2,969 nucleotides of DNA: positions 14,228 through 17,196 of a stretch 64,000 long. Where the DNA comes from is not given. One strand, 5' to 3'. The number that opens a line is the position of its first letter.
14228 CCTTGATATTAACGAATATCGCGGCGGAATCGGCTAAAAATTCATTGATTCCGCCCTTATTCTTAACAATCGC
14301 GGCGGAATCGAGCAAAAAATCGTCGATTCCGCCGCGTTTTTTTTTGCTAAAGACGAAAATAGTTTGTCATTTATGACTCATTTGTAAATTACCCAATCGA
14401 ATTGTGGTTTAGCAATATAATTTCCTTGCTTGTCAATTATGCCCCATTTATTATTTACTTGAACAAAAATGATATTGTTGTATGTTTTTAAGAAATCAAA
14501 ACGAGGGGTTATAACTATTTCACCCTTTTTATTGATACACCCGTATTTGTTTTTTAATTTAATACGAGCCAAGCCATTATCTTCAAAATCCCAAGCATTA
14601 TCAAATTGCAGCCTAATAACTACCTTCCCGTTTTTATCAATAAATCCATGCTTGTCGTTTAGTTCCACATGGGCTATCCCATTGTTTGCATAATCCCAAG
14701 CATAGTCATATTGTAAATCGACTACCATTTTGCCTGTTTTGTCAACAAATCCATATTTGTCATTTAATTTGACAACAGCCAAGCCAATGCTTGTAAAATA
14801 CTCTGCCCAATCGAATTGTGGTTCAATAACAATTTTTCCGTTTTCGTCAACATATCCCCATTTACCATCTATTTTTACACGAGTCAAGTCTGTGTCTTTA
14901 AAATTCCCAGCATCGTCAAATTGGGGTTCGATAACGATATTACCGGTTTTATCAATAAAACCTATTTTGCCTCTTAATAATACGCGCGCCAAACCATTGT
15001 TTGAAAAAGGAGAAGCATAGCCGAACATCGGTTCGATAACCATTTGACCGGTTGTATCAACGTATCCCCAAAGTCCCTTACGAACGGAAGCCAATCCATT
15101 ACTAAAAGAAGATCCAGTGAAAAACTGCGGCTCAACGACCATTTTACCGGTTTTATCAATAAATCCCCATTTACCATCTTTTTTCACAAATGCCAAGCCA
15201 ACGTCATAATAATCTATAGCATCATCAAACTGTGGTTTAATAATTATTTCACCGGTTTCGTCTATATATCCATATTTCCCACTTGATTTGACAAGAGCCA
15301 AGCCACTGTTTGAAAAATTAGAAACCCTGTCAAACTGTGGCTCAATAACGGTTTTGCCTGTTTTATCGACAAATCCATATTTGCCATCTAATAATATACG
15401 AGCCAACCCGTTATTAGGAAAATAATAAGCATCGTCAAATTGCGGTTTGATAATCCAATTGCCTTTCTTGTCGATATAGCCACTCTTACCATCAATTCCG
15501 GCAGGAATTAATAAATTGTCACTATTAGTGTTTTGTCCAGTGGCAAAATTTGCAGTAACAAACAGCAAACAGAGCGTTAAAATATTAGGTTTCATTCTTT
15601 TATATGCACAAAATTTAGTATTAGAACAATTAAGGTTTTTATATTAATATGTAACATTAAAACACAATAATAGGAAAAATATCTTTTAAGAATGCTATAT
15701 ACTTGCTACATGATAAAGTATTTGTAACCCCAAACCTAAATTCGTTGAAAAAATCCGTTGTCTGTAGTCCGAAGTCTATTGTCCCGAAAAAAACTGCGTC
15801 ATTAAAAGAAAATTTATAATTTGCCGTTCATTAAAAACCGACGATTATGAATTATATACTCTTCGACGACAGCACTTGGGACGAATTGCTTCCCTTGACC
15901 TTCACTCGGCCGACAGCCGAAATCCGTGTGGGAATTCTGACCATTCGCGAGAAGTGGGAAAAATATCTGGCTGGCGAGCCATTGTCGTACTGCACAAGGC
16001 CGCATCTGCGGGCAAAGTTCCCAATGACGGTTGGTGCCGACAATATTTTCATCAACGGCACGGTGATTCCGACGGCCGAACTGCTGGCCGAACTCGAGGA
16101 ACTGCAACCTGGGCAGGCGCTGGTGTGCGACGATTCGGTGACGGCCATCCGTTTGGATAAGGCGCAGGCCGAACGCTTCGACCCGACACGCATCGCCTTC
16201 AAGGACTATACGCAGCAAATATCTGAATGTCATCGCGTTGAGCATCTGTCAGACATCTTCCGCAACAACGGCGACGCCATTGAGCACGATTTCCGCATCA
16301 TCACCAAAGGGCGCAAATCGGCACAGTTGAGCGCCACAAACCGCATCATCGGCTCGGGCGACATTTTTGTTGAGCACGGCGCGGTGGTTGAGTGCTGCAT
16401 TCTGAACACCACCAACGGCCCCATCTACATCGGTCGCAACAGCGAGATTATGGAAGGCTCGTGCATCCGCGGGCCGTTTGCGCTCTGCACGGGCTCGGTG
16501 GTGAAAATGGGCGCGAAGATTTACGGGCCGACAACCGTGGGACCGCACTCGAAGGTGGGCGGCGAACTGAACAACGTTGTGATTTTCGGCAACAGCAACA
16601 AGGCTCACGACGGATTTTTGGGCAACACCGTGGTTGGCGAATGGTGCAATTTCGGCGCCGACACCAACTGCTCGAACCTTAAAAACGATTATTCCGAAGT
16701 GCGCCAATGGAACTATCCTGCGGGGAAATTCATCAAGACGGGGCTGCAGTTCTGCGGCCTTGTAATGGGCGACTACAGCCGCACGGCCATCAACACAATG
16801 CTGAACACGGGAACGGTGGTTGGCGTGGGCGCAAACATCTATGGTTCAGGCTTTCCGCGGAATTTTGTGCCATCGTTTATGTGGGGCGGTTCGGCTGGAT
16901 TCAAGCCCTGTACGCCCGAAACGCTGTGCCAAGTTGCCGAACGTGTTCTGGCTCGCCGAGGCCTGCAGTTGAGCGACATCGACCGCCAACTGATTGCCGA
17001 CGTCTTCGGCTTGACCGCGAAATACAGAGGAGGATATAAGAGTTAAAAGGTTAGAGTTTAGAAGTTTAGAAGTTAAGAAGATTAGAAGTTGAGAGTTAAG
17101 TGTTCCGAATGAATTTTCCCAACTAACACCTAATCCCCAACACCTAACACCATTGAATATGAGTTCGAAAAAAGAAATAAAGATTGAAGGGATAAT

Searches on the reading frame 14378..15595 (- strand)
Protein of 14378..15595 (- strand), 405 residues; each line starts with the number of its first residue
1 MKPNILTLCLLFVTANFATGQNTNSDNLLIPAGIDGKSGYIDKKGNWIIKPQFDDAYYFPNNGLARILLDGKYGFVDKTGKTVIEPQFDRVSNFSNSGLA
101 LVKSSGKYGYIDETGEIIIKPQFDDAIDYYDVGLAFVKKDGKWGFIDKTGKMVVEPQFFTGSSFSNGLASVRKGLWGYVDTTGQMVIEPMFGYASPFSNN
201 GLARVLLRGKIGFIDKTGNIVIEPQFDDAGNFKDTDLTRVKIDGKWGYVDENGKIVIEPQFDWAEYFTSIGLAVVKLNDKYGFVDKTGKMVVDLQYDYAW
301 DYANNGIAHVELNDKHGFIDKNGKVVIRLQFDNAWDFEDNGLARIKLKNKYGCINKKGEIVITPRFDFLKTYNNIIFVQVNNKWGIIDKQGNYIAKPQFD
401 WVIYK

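Call 6: search_protein_families(library=pfam, proteins=[window:14378-15595:-])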
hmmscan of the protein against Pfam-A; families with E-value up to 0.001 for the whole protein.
window:14378-15595:- (405 aa): 2 families
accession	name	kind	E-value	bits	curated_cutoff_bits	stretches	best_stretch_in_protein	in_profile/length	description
PF14903.11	WG_beta_rep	-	5.9e-126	410.4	25.6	11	246-281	1-35/35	WG containing repeat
PF17608.7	DUF5504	-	0.00097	19.8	27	0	138-165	66-93/127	Family of unknown function (DUF5504)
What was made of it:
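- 14378..15595 (-): WG-repeat protein gene (405 aa), partner of the orphan end. WG_beta_rep Pfam match E = 6e-126 (call 6).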

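Call 26: find_homologous_proteins(query=window:14378-15595:-, max_evalue=1e-60)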
Query window:14378-15595:- (405 aa): 919 proteins with E <= 1e-60 among 8000 candidates; the best 120 are listed.
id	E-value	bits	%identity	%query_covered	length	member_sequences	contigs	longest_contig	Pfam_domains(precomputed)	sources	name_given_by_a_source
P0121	4.7e-133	462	48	84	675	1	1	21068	PF07714.24,PF00069.32,PF03109.23,PF14903.12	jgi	jgi:serine/threonine protein kinase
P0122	7.2e-132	458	34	98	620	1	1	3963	PF14903.12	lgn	-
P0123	5.8e-126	439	38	88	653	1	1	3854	PF14903.12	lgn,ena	-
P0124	1.1e-122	428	38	90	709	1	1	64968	PF14903.12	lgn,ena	-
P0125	9.9e-120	418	46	73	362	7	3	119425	PF14903.12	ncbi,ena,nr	ncbi:MAG: WG repeat-containing protein [Bacteroidaceae bacterium]|nr:WG repeat-containing protein [B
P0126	1.7e-117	411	47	84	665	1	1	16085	PF07532.18,PF14903.12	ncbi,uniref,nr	ncbi:WG repeat-containing protein [Clostridium tagluense]|uniref:WG repeat-containing protein n=1 Ta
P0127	4.4e-115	403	39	93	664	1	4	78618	PF14903.12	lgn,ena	-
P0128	1.2e-114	402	36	96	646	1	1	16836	PF14903.12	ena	-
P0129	1.2e-111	392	43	84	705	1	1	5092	PF05979.18,PF14903.12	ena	-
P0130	7.4e-111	389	38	72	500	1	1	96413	PF14903.12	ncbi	-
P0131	3.5e-106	374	35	96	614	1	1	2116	PF14903.12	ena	-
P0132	1.4e-104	368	46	86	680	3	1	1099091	PF07714.24,PF00069.32,PF03109.23,PF14903.12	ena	-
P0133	1.9e-104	368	43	72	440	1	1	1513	PF14903.12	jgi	jgi:hypothetical protein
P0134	5.8e-103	363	36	97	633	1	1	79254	PF14903.12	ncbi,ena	-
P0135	7.3e-102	359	30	100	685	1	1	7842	PF14903.12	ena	-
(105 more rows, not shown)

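Call 27: find_encoding_contigs(protein=window:14378-15595:-, flank=10000, max_places=10)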
Protein window:14378-15595:- (405 aa): 23 contigs read that carry it; 8 places shown.
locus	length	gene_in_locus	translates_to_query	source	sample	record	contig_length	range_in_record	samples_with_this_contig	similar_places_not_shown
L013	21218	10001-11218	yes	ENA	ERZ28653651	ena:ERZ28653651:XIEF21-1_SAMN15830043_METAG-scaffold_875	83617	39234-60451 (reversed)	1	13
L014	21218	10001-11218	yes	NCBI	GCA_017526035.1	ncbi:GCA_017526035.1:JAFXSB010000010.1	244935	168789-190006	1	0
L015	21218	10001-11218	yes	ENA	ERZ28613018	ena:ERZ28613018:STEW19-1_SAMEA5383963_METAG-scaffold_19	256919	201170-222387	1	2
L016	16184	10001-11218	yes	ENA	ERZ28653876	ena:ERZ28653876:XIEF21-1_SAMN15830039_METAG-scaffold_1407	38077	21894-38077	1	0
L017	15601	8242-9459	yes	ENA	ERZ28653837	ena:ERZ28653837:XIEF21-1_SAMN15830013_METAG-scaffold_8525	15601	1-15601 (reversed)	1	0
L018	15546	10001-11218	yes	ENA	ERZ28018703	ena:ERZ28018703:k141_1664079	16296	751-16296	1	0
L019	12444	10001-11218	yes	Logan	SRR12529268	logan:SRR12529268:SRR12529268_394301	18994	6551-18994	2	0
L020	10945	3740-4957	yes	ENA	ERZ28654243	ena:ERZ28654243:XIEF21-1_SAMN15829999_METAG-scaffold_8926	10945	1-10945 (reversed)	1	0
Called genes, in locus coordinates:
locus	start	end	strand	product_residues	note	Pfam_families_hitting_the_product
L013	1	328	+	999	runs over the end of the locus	PF12705:PDDEXK_1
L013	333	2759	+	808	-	PF13620:CarboxypepD_reg, PF13715:CarbopepD_reg_2, PF07715:Plug, PF00593:TonB_dep_Rec_b-barrel, PF14905:OMP_b-brl_3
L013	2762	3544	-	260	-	PF19293:CdaA_N, PF02457:DAC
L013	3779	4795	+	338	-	PF18174:HU-CCDC81_bac_1 (faint), PF18175:HU-CCDC81_bac_2 (faint), PF05036:SPOR (weak)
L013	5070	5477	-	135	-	-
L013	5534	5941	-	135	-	-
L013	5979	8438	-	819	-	PF02190:LON_substr_bdg, PF00004:AAA, PF07728:AAA_5, PF22667:Lon_lid, PF05362:Lon_C, PF13541:ChlI (weak)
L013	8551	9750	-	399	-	PF13562:NTP_transf_4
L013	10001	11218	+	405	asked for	-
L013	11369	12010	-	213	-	-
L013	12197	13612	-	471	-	PF09445:Methyltransf_15 (faint), PF05958:tRNA_U5-meth_tr, PF13847:Methyltransf_31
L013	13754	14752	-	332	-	PF00044:Gp_dh_N, PF02800:Gp_dh_C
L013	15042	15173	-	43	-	-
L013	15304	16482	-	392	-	PF00465:Fe-ADH, PF13685:Fe-ADH_2, PF25137:ADH_Fe_C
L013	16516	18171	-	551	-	PF02463:SMC_N, PF13175:AAA_15, PF13476:AAA_23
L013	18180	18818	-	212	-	-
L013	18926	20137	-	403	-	PF02547:Queuosine_synth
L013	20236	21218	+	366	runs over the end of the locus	PF09640:DUF2027, PF01713:Smr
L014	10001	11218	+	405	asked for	-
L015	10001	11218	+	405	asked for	-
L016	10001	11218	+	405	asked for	-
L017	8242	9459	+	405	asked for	-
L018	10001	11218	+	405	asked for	-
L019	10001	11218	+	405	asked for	-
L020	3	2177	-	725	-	?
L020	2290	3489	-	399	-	PF13562:NTP_transf_4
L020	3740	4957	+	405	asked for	-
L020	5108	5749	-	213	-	-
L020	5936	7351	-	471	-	PF09445:Methyltransf_15 (faint), PF05958:tRNA_U5-meth_tr, PF13847:Methyltransf_31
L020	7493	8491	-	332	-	PF00044:Gp_dh_N, PF02800:Gp_dh_C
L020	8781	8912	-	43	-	-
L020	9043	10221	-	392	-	PF00465:Fe-ADH, PF13685:Fe-ADH_2, PF25137:ADH_Fe_C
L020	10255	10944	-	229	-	?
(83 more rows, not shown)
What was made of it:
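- L013-type genomes have different genes (TrmA-like, GAPDH) to the left of the membrane gene (call 27). An arrangement equivalent to an empty site exists in L013-type genomes (call 27). The WG-NTP adjacency is widespread (23 contigs, call 27).
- Tried and rejected: The exact-sequence look-up (call 27) solved the problem instead.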

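Call 56: search_protein_families(library=ncbifam, proteins=[window:14378-15595:-], max_evalue=0.01)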
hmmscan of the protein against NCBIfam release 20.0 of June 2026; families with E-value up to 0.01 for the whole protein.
window:14378-15595:- (405 aa): 0 families

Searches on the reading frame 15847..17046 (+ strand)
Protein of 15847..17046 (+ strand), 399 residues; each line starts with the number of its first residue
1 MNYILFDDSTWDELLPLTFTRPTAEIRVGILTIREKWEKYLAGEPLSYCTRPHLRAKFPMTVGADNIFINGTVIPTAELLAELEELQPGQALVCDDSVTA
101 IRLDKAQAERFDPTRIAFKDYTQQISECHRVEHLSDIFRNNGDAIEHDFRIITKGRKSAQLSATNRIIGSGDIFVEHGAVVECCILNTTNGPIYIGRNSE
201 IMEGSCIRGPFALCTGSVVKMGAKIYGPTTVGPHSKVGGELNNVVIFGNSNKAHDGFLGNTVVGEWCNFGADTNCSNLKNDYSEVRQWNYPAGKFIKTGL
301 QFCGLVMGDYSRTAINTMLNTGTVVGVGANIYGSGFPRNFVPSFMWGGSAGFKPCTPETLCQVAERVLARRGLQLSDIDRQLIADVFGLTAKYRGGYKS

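Call 6: search_protein_families(library=pfam, proteins=[window:15847-17046:+])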
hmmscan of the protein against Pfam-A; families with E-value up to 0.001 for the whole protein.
window:15847-17046:+ (399 aa): 1 family
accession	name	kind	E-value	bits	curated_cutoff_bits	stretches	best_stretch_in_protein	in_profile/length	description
PF13562.11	NTP_transf_4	-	1e-49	169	27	1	3-157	1-153/153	Sugar nucleotidyl transferase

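Call 69: find_encoding_contigs(protein=window:15847-17046:+, flank=8000, max_places=10)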
Protein window:15847-17046:+ (399 aa): 3 contigs read that carry it; 1 place shown.
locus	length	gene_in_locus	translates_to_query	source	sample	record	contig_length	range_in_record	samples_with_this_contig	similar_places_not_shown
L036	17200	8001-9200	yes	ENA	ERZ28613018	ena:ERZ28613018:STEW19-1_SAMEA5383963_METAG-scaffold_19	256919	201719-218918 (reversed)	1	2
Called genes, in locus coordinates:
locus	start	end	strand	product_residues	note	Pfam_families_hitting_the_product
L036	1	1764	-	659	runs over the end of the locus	PF03629:SASA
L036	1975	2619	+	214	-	-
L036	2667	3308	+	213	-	-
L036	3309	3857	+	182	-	PF00857:Isochorismatase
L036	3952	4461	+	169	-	PF00583:Acetyltransf_1, PF13673:Acetyltransf_10, PF13508:Acetyltransf_7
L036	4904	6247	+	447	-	PF00282:Pyridoxal_deC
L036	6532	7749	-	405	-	-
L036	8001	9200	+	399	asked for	PF13562:NTP_transf_4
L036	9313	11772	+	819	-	PF02190:LON_substr_bdg, PF00004:AAA, PF07728:AAA_5, PF22667:Lon_lid, PF05362:Lon_C, PF13541:ChlI (weak)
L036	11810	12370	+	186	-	-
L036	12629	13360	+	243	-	PF25185:Tad3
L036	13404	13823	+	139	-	PF01243:PNPOx_N, PF16242:Pyrid_ox_like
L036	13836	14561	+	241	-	PF02698:DUF218 (weak)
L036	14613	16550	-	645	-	PF14508:GH97_N, PF10566:Glyco_hydro_97, PF14509:GH97_C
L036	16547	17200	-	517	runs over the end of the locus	PF22848:ASD1_dom, PF06964:Alpha-L-AF_C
